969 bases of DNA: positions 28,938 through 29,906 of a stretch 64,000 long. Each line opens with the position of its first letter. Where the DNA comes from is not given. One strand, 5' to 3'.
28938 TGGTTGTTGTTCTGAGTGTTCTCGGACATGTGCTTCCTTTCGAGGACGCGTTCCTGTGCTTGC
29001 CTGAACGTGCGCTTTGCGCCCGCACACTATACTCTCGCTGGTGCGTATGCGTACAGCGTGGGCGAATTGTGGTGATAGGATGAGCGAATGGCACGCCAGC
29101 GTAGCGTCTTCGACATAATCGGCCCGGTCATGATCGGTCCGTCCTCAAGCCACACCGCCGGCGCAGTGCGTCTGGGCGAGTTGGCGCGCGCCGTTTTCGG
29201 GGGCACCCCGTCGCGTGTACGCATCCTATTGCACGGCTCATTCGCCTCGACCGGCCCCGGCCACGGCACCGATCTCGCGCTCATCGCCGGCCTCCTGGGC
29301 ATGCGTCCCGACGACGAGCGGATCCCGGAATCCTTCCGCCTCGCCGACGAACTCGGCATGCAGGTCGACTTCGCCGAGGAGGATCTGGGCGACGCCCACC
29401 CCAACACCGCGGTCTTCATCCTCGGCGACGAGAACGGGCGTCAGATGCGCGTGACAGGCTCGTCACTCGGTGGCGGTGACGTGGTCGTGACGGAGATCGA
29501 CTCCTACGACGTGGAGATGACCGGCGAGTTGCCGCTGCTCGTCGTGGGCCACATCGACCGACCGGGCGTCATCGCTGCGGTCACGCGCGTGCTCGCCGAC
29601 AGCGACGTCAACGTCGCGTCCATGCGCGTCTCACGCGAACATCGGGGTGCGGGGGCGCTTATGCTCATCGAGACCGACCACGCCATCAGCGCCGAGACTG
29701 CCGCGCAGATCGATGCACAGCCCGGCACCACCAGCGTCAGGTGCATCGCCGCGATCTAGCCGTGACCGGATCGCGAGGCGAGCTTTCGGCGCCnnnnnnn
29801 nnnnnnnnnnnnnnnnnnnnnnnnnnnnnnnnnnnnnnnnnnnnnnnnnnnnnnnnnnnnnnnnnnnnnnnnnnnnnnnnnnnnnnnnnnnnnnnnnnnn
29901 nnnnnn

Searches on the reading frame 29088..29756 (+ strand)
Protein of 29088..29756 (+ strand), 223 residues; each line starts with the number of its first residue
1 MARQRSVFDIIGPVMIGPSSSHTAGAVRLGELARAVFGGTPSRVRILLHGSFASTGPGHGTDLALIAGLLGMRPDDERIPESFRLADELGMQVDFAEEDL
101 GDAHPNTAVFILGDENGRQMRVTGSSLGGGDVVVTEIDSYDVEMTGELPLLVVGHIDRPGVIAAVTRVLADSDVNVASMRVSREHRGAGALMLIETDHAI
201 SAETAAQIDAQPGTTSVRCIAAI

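Call 41: search_protein_families(library=pfam, proteins=[window:29088-29756:+], max_evalue=0.001)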
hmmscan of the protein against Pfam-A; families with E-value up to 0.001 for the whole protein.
window:29088-29756:+ (223 aa): 4 families
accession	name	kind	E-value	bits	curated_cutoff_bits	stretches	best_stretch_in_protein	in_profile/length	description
PF03315.21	SDH_beta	-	2e-16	61.1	26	1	6-76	1-75/155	Serine dehydratase beta chain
PF01842.31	ACT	-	2.1e-11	43.8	27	1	151-210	3-63/66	ACT domain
PF13740.12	ACT_6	-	3e-05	24.3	23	1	157-202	11-52/76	ACT domain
PF22629.2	ACT_AHAS_ss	-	6e-05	23.6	27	1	154-202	4-52/67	AHAS small subunit-like ACT domain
